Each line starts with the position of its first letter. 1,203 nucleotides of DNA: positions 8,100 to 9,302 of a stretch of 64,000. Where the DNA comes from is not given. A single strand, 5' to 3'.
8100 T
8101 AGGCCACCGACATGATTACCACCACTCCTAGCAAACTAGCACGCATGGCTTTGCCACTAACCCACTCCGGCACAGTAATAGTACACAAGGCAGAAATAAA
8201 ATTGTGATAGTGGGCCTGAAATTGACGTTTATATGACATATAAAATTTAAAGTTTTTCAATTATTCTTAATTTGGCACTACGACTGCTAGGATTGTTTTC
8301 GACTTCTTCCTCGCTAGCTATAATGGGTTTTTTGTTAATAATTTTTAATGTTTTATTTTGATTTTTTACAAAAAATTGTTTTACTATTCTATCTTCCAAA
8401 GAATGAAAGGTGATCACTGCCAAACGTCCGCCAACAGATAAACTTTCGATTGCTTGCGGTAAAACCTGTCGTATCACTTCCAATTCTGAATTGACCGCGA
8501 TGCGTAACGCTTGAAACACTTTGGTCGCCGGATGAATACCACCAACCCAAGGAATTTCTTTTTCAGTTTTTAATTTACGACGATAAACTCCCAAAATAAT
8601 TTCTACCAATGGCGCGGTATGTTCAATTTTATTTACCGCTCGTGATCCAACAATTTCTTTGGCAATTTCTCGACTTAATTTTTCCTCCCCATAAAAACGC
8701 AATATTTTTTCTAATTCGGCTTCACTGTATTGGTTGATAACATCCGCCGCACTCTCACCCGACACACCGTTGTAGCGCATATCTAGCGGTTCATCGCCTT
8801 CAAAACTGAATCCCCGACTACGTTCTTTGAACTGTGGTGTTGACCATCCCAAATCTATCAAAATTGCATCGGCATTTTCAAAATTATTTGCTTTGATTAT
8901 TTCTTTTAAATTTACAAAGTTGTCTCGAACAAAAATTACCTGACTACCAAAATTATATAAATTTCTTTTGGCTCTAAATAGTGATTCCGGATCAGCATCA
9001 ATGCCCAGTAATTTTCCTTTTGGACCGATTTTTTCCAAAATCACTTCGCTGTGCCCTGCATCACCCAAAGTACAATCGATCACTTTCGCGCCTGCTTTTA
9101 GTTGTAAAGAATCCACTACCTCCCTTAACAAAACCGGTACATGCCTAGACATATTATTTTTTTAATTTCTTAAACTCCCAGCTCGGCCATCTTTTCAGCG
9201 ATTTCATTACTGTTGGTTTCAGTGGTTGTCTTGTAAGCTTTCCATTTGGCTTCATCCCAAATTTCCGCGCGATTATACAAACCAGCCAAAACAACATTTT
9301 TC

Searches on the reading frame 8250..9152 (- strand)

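Call 76: search_protein_families(library=pfam, proteins=[window:8250-9152:-], max_evalue=0.001)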
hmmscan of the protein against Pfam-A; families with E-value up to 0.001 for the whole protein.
window:8250-9152:- (301 aa): 3 families
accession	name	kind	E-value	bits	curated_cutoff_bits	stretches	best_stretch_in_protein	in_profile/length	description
PF01795.25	Methyltransf_5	-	7.6e-103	344.6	27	1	2-300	2-308/309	MraW methylase family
PF13847.12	Methyltransf_31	-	2.4e-05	24.5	27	1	19-91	2-75/145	Methyltransferase domain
PF01728.25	FtsJ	-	0.00043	20.7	24.1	0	9-105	9-103/181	FtsJ-like methyltransferase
